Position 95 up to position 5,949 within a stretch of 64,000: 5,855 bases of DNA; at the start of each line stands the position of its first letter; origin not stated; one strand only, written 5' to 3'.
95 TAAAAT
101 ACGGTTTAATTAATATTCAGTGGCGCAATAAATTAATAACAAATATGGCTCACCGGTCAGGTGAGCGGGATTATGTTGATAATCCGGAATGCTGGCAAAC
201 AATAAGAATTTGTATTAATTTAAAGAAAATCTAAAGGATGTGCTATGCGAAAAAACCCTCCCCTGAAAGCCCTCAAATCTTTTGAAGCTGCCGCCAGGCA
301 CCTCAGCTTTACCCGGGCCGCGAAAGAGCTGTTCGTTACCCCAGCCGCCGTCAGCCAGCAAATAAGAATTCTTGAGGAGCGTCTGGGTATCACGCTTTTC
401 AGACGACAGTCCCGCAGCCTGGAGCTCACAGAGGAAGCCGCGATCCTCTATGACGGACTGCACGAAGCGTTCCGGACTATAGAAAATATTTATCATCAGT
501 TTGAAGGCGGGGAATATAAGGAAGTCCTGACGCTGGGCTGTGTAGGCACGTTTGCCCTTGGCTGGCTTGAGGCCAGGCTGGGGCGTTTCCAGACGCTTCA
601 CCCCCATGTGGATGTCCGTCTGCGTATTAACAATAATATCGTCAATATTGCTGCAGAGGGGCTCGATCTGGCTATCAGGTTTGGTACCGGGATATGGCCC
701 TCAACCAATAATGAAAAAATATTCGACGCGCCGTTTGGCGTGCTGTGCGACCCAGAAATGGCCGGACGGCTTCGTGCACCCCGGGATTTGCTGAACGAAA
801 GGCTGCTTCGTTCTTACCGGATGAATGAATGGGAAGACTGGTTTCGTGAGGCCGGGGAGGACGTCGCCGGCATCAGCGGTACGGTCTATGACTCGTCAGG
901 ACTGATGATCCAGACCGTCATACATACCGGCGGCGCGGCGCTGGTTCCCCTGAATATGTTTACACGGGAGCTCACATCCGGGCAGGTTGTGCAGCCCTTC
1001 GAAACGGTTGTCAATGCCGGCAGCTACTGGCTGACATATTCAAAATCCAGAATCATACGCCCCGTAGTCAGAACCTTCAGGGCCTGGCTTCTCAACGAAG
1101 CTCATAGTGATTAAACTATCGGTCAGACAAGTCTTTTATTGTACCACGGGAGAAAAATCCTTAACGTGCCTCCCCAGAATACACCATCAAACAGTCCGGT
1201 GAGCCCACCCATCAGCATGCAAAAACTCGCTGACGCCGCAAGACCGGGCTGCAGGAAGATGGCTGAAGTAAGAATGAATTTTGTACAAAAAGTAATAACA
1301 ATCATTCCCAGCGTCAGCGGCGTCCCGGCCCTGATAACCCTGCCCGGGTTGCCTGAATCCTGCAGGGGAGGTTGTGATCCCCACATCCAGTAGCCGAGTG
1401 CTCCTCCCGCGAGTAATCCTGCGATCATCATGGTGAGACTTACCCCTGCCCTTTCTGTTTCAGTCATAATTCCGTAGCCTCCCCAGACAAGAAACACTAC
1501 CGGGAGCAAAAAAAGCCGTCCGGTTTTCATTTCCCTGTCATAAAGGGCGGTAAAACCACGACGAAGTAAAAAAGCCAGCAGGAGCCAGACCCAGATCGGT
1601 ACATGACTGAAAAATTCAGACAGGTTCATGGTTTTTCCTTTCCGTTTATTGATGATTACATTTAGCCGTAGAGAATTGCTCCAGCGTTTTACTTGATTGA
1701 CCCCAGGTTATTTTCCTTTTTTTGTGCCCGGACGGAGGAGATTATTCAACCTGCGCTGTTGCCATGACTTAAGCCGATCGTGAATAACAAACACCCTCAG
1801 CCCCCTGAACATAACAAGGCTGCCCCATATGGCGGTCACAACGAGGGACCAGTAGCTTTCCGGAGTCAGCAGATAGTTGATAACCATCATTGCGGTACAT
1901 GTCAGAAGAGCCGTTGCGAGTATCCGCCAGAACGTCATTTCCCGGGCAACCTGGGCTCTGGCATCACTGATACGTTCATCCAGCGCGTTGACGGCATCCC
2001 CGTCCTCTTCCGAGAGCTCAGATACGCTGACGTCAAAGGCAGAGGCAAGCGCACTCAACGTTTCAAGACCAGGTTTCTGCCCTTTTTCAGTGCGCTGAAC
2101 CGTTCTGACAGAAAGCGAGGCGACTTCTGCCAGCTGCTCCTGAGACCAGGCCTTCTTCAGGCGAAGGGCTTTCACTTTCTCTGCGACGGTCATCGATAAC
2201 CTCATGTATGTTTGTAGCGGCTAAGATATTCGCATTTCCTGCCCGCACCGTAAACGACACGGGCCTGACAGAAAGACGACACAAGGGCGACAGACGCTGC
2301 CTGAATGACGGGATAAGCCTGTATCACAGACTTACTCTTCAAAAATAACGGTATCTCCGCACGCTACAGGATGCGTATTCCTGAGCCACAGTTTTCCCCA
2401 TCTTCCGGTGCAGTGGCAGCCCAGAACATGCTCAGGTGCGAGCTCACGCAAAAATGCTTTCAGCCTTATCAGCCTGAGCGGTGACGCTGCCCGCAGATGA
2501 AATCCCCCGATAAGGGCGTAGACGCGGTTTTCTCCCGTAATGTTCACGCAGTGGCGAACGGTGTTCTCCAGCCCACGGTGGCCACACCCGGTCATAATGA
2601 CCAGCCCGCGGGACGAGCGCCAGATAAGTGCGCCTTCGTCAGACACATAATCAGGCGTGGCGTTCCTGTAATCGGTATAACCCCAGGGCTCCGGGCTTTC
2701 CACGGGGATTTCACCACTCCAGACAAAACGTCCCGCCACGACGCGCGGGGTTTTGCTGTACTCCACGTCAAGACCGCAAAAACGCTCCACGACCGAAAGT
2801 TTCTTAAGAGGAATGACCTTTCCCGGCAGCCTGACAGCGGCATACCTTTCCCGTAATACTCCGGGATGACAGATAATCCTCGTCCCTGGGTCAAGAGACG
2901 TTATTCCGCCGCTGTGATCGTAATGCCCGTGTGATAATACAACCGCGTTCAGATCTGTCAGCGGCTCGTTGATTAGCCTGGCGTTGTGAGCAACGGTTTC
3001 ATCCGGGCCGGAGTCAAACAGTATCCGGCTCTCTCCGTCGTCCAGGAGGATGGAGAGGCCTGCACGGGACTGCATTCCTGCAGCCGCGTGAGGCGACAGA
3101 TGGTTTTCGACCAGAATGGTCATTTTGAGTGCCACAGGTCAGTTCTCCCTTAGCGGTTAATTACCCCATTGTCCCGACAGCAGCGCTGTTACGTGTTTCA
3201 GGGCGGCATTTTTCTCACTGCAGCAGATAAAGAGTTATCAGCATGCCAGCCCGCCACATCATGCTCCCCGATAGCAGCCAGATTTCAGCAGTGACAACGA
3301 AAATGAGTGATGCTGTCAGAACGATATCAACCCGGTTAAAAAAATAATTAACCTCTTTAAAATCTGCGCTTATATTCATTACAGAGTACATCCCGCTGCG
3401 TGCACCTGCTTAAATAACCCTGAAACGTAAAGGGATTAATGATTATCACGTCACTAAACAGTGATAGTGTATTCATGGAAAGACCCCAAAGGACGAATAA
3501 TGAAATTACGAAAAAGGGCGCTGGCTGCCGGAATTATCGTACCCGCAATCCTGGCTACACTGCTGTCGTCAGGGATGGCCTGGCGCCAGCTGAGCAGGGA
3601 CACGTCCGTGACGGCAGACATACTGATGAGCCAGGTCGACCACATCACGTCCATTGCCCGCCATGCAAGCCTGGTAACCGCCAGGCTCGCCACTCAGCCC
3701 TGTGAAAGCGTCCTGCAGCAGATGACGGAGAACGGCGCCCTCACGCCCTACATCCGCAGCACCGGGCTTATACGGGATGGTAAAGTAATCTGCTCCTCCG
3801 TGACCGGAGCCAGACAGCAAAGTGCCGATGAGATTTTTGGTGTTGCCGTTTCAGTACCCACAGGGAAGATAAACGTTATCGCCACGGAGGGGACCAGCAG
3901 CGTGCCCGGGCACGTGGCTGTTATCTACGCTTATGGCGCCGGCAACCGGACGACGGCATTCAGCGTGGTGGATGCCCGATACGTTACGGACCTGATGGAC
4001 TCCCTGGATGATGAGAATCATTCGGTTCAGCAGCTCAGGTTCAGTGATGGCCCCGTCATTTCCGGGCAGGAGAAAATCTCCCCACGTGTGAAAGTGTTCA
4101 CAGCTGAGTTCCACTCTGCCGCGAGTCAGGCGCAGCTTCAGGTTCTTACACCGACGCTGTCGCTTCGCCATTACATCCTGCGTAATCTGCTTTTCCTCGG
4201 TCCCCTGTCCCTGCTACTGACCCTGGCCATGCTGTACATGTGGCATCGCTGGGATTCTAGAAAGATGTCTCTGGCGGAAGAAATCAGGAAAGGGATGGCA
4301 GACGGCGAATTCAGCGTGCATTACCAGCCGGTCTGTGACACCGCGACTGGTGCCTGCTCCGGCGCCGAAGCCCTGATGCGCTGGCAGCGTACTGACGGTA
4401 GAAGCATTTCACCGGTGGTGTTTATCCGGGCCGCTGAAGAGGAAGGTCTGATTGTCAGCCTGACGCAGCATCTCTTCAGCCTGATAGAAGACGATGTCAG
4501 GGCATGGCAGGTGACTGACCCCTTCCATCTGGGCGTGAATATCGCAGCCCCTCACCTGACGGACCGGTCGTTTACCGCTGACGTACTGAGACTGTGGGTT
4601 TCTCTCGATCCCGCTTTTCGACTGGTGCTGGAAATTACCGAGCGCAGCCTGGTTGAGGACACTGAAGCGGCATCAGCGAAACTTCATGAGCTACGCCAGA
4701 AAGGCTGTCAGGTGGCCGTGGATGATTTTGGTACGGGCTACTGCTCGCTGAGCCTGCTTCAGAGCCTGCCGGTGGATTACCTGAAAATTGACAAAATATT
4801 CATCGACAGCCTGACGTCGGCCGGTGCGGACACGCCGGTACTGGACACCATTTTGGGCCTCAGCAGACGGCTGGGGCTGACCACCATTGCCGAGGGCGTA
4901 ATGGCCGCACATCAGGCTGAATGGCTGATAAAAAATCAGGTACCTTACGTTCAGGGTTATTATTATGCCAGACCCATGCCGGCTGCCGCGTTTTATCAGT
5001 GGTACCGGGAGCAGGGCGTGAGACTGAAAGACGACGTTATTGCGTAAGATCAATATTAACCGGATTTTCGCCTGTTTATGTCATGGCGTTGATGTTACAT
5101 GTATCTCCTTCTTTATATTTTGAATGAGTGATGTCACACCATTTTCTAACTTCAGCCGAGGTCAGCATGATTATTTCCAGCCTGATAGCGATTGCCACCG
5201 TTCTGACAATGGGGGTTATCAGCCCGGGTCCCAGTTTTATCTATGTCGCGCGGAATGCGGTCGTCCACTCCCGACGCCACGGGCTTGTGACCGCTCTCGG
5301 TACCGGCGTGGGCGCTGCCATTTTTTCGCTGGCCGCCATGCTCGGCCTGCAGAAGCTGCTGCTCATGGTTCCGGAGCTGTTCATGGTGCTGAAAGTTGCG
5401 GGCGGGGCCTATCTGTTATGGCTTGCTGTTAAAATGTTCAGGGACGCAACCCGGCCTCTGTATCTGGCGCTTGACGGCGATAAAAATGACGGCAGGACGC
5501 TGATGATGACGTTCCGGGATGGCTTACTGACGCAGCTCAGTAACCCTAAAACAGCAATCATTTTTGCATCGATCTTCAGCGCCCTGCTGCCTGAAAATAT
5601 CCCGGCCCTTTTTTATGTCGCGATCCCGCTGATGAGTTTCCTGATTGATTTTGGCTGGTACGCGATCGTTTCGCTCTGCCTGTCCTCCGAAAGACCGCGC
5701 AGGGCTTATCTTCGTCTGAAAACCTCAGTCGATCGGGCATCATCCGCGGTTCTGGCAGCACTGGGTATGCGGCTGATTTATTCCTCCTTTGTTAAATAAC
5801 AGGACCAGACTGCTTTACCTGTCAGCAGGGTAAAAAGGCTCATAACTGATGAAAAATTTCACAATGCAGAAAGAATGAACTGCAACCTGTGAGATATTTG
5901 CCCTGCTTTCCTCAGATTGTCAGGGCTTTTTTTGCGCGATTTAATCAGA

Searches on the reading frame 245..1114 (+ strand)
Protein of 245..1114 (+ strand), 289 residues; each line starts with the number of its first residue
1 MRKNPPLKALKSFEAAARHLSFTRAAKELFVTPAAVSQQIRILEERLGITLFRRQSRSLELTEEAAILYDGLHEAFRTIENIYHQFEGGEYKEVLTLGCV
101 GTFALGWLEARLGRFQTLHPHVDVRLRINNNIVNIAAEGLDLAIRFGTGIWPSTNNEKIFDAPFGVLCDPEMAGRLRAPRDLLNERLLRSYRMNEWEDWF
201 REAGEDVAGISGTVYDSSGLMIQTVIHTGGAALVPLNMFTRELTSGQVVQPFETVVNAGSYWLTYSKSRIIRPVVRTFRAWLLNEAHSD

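Call 79: search_protein_families(library=ncbifam, proteins=[window:245-1114:+], max_evalue=0.00001)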
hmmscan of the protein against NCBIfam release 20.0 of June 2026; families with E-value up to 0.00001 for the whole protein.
window:245-1114:+ (289 aa): 49 families (the best 25 are shown)
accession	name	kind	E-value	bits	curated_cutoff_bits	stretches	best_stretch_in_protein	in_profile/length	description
NF041130.1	PenR_Burk_TF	exception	1.4e-105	352.6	625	1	2-287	5-290/292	beta-lactamase transcriptional regulator PenR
NF008352.0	PRK11139.1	subfamily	2.2e-79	266.7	288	1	2-287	3-293/305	transcriptional regulator GcvA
TIGR03418.1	chol_sulf_TF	equivalog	4.7e-47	160.4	324.8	1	6-285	2-291/291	choline sulfate utilization transcriptional regulator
NF007491.0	PRK10086.1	equivalog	2.1e-44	151.6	316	1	7-287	19-310/313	DNA-binding transcriptional regulator DsdC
TIGR02036.1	dsdC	equivalog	1.3e-36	126.2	352.4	1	8-285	11-300/302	DNA-binding transcriptional regulator DsdC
NF040888.1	trans_reg_YafC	equivalog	8.4e-22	77.4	470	1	10-254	8-259/293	DNA-binding transcriptional regulator YafC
NF040786.1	LysR_Sec_metab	equivalog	2.1e-21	76.2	250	1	7-143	3-144/298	selenium metabolism-associated LysR family transcriptional regulator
NF045990.1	TransRegCbbRRhodb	equivalog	6.1e-20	71.5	450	1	7-284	8-298/304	LysR family regulator CbbR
TIGR03339.1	phn_lysR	subfamily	1.4e-18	67.1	341.1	1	10-131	2-122/279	aminoethylphosphonate catabolism associated LysR family transcriptional regulator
NF047711.1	PutUtilRegPtrR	equivalog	2.9e-18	66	400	1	7-268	3-269/283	putrescine utilization regulator PtrR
NF007439.0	PRK09986.1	equivalog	9e-18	64.6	290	1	7-137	9-141/296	LysR family transcriptional regulator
NF045775.1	acetoin_reg_AlsR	exception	1.5e-16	60.8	430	1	7-127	3-125/290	acetoin biosynthesis transcriptional regulator AlsR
NF008722.0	PRK11716.1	equivalog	1.5e-16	60.3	246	1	7-144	3-145/293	HTH-type transcriptional activator IlvY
NF008416.0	PRK11242.1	equivalog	9.5e-16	58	277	1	8-152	4-153/300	transcriptional regulator CynR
NF047520.1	trans_act_CidR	equivalog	3.5e-15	56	415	1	7-127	3-125/292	cidABC operon transcriptional activator CidR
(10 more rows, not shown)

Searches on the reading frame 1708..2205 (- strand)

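Call 79: search_protein_families(library=ncbifam, proteins=[window:1708-2205:-], max_evalue=0.00001)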
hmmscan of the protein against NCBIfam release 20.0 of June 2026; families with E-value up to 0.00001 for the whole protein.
window:1708-2205:- (165 aa): 3 families
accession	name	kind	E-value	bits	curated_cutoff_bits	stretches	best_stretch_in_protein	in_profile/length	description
NF041951.1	phage_RstR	subfamily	1e-10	41.8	80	1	5-73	1-70/108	RstR family transcriptional repressor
NF047948.1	male_kill_WMK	equivalog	1.7e-06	27.8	300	1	4-65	3-65/300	WO male-killing family protein Wmk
TIGR03070.1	couple_hipB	subfamily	3.3e-06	27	71.65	1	8-57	4-54/58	type II toxin-antitoxin system Y4mF family antitoxin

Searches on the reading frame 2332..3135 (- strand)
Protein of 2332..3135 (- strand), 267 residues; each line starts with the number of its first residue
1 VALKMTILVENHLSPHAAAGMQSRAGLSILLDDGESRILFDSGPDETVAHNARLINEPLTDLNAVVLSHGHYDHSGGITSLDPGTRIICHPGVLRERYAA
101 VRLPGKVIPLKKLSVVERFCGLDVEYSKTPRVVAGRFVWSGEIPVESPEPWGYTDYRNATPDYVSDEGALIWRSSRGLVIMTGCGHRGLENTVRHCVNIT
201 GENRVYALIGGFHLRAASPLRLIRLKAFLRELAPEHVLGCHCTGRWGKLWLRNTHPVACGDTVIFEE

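Call 79: search_protein_families(library=ncbifam, proteins=[window:2332-3135:-], max_evalue=0.00001)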
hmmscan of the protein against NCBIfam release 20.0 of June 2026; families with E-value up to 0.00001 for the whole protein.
window:2332-3135:- (267 aa): 1 family
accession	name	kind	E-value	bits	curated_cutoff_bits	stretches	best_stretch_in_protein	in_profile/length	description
NF002553.0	PRK02113.1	equivalog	2.2e-07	30.6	386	1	23-84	32-89/252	MBL fold metallo-hydrolase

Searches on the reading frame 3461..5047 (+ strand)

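Call 79: search_protein_families(library=ncbifam, proteins=[window:3461-5047:+], max_evalue=0.00001)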
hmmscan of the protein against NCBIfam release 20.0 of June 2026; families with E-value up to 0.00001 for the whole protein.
window:3461-5047:+ (528 aa): 15 families
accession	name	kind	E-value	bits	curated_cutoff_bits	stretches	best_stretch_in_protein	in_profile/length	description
NF007839.0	PRK10551.1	equivalog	2.6e-87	293.5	461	1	18-518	14-513/518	cyclic di-GMP phosphodiesterase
NF007474.0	PRK10060.1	equivalog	5.6e-55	186.8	782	1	270-518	408-657/663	cyclic di-GMP phosphodiesterase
NF052458.1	PhdiestGepA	equivalog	5.4e-54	183.6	1200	1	267-509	588-835/840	phosphodiesterase GepA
NF045675.1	PhdiestaseDibA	equivalog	1.9e-53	181.8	980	1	267-510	374-620/623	phosphodiesterase DibA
NF008807.1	PRK11829.1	equivalog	1.4e-44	152.3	733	1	269-515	414-662/670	biofilm formation regulator HmsP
NF053781.1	cdiGMPphdstlr2612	equivalog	2.6e-44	151.2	1600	1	268-512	1013-1262/1268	Tlr1612 family c-di-GMP phosphodiesterase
NF008467.0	PRK11359.1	equivalog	4.7e-43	147.3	857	1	268-517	542-794/800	oxygen-sensing cyclic-di-GMP phosphodiesterase DosP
NF052596.1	RR_EAL_PvrR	equivalog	6.6e-32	110.6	580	1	270-519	142-393/398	response regulator cyclic di-GMP phosphodiesterase PvrR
NF007298.0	PRK09776.1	equivalog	9.1e-27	93.3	1135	1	266-511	856-1102/1111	diguanylate cyclase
NF052265.1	EAL_dom_RimA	equivalog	2.5e-19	69.5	430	1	384-506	112-234/248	S6 modification regulatory phosphodiesterase RimA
NF051476.1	CDiGphdiTpdA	equivalog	5e-18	65.2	1000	1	247-503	326-568/570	cyclic di-GMP phosphodiesterase TpdA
NF045673.1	c-di-GMPRcptLapD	equivalog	1e-13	50.5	1020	1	272-507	414-646/647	cyclic di-GMP receptor LapD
NF008281.1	PRK11059.1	equivalog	2.8e-11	42.4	663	1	279-507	405-631/633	RNase E specificity factor CsrD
NF008617.0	PRK11596.1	equivalog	5.1e-09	35.8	190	1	391-509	133-246/255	cyclic-guanylate-specific phosphodiesterase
NF051880.1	FlagAsmCDGMPTipF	equivalog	1.1e-07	31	600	1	266-505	144-393/421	flagella assembly cyclic-di-GMP phosphodiesterase TipF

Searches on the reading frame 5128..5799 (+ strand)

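Call 79: search_protein_families(library=ncbifam, proteins=[window:5128-5799:+], max_evalue=0.00001)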
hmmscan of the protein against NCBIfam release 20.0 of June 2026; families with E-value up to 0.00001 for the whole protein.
window:5128-5799:+ (223 aa): 4 families
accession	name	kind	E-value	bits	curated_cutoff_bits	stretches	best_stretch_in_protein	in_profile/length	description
TIGR00949.1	2A76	subfamily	2.6e-41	141.4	183.95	1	32-216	1-185/185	homoserine/threonine efflux transporter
NF007591.0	PRK10229.1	equivalog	3.8e-32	111.7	288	1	18-219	4-205/206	threonine export protein RhtC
NF008201.0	PRK10958.1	equivalog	5e-20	72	165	1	28-176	19-166/212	leucine efflux protein LeuE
NF007812.0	PRK10520.1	equivalog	5.6e-13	48.9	209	1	27-174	12-158/206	homoserine/homoserine lactone efflux protein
